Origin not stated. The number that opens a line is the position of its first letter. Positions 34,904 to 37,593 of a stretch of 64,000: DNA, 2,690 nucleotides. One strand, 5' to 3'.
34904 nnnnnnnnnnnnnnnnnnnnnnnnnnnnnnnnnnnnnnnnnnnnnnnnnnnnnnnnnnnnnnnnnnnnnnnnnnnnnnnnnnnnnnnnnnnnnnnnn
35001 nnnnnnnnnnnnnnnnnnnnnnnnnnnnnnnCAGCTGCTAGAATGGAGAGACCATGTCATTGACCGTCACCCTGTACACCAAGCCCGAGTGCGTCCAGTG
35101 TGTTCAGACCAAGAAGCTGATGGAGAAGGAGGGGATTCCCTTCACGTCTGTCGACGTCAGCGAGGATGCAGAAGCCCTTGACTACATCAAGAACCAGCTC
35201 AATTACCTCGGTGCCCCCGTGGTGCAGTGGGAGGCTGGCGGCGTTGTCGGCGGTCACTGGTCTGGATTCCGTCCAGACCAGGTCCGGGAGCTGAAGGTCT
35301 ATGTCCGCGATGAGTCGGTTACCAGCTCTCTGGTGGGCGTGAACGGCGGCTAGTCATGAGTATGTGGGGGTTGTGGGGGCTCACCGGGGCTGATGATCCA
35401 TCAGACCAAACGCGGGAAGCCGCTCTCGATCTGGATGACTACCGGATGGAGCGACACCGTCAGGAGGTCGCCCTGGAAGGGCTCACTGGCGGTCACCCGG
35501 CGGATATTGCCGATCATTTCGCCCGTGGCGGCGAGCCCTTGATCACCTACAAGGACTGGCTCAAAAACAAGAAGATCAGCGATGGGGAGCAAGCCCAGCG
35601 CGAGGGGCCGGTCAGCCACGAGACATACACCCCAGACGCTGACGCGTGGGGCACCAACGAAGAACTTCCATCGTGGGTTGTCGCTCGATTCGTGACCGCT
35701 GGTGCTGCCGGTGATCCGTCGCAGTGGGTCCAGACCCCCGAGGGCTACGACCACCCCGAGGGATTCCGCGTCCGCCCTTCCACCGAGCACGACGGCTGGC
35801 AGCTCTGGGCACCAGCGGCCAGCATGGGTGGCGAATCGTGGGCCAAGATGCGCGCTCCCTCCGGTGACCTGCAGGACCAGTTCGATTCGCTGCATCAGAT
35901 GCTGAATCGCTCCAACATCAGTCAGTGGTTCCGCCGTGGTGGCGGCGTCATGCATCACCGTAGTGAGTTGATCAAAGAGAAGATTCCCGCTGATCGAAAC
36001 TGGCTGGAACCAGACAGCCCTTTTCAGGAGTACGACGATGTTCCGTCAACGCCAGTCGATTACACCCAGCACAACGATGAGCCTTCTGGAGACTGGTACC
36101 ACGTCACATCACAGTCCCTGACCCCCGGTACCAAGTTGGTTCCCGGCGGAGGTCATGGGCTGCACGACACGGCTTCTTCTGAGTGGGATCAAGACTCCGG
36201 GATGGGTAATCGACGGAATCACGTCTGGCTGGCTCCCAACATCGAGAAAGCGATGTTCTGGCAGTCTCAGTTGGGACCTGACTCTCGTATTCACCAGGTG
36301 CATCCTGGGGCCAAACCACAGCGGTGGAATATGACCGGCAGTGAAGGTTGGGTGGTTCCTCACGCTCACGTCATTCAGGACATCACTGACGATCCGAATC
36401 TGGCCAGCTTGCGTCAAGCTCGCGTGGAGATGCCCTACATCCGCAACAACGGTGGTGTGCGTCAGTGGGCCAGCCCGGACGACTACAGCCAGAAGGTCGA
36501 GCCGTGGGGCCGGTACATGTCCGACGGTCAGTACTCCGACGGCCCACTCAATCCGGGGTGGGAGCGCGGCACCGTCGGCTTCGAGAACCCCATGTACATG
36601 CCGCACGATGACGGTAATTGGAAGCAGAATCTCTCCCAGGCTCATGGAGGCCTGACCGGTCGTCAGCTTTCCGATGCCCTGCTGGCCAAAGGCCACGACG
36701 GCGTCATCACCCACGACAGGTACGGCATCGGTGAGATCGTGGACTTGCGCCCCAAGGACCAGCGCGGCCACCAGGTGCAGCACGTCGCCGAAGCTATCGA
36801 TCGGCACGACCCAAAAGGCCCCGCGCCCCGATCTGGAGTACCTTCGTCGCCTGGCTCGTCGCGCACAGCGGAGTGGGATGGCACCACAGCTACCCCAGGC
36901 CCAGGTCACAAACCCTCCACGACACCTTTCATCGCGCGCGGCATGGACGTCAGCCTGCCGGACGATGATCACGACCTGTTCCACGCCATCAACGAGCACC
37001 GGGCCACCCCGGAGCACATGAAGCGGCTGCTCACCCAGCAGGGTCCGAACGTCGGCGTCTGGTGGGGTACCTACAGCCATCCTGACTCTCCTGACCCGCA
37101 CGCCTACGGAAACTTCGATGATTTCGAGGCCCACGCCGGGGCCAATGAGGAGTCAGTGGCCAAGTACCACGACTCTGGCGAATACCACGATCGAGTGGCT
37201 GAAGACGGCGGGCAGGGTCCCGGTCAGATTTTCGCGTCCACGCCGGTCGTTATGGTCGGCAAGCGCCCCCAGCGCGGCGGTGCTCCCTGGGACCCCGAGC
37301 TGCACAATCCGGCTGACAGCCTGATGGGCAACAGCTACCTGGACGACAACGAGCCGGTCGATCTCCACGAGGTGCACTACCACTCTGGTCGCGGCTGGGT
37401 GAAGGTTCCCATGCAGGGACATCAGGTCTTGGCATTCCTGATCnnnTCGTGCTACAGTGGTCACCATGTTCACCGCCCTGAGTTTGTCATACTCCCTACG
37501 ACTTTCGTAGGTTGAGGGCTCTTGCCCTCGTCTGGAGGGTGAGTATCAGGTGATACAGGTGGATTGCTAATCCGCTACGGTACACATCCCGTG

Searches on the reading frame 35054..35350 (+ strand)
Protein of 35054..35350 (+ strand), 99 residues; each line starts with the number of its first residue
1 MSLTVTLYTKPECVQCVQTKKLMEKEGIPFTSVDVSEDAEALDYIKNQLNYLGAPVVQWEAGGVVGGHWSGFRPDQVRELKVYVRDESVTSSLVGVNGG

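Call 46: search_protein_families(library=pfam, proteins=[window:35054-35350:+], max_evalue=0.01)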
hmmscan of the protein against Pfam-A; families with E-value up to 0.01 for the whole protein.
window:35054-35350:+ (99 aa): 2 families
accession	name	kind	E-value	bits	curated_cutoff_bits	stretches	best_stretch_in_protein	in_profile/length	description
PF00462.30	Glutaredoxin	-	2.1e-13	50.7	22.9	1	5-57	1-53/60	Glutaredoxin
PF05768.20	Glrx-like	-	0.00063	20.5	26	1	4-40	1-41/77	Glutaredoxin-like domain (DUF836)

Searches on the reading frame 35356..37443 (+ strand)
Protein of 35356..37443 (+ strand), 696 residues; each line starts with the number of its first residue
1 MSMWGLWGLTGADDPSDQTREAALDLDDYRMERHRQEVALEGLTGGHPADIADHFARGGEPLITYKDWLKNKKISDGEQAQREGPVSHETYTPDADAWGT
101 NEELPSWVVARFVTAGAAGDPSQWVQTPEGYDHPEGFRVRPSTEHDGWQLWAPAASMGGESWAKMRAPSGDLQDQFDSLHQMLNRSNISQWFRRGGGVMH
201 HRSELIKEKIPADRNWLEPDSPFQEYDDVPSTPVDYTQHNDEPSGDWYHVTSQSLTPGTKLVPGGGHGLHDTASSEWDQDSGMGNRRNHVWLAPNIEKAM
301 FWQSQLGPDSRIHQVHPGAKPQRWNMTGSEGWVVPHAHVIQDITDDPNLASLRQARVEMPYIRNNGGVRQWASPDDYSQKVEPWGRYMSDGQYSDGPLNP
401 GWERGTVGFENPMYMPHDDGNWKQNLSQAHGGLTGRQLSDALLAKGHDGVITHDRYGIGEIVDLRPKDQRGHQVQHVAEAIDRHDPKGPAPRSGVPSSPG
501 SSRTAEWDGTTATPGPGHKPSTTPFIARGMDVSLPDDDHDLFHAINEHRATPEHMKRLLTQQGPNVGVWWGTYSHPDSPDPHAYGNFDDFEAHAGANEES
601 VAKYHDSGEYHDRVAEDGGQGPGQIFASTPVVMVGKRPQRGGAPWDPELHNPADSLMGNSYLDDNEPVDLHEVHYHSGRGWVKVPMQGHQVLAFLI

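Call 46: search_protein_families(library=pfam, proteins=[window:35356-37443:+], max_evalue=0.01)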
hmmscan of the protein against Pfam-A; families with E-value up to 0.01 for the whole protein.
window:35356-37443:+ (696 aa): 0 families

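Call 75: search_protein_families(library=phrogs, proteins=[window:35356-37443:+], max_evalue=0.001)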
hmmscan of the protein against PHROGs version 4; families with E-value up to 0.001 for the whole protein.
window:35356-37443:+ (696 aa): 2 families
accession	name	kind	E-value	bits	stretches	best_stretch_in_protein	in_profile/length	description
phrog_3138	-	unknown function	5.1e-33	115.2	1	28-108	64-144/164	-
phrog_7933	-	unknown function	2.1e-06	28.5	1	26-81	29-82/119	-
